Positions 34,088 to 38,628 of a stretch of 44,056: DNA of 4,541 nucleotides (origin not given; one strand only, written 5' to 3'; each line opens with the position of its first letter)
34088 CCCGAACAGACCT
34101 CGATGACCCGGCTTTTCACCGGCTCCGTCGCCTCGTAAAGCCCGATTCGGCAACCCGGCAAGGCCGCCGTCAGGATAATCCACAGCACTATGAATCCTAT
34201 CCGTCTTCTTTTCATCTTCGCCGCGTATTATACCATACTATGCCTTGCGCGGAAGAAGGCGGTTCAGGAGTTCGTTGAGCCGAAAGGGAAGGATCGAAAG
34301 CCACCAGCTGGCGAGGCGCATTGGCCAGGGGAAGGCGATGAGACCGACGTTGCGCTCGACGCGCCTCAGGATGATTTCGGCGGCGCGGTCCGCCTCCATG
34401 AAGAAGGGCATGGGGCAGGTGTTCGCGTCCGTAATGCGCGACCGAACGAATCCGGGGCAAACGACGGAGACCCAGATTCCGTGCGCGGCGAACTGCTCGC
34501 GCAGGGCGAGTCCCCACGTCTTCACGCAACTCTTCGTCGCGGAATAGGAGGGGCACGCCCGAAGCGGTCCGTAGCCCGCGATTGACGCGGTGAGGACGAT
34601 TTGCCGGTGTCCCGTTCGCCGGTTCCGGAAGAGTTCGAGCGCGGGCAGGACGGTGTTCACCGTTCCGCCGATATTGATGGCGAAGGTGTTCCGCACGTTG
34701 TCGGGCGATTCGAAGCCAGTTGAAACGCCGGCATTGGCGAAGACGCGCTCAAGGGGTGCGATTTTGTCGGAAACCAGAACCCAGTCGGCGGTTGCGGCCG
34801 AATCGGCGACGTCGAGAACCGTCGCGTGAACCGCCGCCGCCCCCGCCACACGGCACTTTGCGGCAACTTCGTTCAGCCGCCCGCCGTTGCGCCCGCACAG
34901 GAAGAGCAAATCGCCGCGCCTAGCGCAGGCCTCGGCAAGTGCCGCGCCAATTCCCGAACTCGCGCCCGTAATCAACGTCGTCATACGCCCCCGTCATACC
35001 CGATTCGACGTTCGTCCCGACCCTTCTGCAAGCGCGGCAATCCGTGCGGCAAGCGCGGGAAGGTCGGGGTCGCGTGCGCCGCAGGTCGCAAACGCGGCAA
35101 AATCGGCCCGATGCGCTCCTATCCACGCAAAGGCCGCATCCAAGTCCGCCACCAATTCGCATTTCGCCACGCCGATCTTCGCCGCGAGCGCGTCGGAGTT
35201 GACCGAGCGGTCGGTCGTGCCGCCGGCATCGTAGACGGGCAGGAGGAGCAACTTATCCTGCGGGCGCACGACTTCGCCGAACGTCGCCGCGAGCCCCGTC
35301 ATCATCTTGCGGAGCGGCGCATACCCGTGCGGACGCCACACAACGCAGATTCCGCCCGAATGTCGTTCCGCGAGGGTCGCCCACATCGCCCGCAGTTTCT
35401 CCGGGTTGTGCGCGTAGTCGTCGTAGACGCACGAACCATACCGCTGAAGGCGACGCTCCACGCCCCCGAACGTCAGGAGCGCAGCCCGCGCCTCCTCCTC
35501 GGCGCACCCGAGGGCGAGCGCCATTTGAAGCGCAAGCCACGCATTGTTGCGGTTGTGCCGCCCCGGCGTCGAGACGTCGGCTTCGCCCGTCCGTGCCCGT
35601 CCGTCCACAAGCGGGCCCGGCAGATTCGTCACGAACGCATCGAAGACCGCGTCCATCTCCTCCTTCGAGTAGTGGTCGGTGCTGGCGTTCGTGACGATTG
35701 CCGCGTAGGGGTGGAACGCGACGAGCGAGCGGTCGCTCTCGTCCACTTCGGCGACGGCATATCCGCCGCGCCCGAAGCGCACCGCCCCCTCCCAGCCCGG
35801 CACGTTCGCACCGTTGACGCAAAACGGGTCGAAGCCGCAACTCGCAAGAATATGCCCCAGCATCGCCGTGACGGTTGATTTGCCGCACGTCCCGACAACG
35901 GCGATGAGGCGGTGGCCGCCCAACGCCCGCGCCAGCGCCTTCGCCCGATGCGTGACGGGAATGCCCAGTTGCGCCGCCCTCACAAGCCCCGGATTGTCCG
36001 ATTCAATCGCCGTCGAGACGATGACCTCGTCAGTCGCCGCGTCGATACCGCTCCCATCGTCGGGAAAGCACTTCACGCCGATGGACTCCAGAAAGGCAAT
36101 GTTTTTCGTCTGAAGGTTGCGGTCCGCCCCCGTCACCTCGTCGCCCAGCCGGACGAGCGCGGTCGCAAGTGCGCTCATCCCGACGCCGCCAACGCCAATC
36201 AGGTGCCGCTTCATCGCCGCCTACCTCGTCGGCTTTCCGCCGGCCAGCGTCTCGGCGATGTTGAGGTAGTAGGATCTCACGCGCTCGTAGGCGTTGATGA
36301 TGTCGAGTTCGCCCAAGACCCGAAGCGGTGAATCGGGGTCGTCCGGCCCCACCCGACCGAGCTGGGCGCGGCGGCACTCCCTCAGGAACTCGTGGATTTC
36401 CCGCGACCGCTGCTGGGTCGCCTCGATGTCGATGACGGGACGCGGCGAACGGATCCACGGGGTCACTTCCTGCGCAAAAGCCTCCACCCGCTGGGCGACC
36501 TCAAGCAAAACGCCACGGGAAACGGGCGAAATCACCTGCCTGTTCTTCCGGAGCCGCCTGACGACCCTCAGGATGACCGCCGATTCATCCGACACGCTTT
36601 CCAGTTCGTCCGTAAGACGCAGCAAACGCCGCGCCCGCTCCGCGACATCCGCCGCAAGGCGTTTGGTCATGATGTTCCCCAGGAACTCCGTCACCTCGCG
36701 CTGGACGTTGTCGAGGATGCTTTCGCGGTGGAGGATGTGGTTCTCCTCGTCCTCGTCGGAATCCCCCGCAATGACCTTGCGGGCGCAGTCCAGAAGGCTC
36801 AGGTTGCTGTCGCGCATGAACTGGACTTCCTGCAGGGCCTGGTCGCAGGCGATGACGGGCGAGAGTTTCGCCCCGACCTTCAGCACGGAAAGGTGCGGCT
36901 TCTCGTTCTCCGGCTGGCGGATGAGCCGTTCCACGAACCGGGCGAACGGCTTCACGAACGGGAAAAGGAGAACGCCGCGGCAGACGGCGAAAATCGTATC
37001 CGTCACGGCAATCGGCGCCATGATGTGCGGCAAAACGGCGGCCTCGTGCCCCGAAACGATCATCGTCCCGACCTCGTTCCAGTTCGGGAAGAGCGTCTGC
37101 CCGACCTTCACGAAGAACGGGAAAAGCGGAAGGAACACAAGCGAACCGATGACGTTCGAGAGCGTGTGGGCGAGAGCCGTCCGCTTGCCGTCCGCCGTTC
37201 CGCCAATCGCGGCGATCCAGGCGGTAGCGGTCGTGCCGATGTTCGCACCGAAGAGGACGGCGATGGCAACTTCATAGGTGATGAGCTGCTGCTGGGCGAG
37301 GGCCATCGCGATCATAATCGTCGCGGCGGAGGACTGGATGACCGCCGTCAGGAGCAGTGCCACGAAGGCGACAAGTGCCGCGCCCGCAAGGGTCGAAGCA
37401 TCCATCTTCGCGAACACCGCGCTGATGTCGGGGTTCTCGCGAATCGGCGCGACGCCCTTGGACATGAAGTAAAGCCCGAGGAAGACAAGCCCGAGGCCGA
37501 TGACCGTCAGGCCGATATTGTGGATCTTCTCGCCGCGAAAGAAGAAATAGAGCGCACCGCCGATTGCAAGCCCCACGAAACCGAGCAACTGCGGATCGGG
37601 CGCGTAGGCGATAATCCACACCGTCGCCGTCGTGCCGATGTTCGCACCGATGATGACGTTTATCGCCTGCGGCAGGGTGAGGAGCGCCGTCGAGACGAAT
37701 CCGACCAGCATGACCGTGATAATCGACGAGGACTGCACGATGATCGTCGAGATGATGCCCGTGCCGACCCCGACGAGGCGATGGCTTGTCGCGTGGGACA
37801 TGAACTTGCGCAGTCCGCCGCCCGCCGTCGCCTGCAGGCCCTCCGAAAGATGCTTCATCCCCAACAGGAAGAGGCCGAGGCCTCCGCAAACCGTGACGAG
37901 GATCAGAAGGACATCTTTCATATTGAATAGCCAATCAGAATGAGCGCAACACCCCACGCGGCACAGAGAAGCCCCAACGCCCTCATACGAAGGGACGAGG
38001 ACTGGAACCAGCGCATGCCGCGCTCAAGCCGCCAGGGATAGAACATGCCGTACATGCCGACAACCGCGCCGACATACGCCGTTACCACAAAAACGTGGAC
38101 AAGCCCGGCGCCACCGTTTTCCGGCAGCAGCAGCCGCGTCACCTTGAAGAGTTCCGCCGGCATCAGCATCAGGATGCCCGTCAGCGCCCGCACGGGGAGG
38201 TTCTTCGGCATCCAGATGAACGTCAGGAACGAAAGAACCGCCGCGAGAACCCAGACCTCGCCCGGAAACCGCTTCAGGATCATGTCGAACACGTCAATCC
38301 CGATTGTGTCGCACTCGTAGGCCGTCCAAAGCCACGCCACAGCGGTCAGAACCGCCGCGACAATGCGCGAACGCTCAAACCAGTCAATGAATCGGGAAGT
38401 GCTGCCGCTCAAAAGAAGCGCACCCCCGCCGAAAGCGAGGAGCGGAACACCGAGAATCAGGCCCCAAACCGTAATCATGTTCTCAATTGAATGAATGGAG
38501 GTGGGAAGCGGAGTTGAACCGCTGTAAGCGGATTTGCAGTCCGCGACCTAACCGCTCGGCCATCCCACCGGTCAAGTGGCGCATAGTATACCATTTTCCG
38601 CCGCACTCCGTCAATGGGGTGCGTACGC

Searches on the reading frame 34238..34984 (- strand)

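Call 41: search_protein_families(library=pfam, proteins=[window:34238-34984:-], max_evalue=0.01)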
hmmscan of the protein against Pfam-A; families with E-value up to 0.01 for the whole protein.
window:34238-34984:- (248 aa): 5 families
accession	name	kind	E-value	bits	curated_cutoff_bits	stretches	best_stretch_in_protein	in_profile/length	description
PF00106.31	adh_short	-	6.5e-32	111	26.6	1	3-186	3-188/195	short chain dehydrogenase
PF13561.12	adh_short_C2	-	5.9e-16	59.2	27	1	7-189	1-185/236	Enoyl-(Acyl carrier protein) reductase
PF08659.16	KR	-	2.5e-05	24.7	22.6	1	2-156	2-158/180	KR domain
PF01370.27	Epimerase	-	0.0013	18.6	20.9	1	4-153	2-148/240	NAD dependent epimerase/dehydratase family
PF03807.23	F420_oxidored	-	0.0065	17.5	21.6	0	12-84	10-78/94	NADP oxidoreductase coenzyme F420-dependent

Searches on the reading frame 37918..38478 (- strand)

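Call 41: search_protein_families(library=pfam, proteins=[window:37918-38478:-], max_evalue=0.01)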
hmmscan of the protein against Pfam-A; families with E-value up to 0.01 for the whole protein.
window:37918-38478:- (186 aa): 1 family
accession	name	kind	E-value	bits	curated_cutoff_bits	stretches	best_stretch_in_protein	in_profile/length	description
PF17158.10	MASE4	-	0.0037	17.1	28.4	0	14-54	43-83/239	Membrane-associated sensor, integral membrane domain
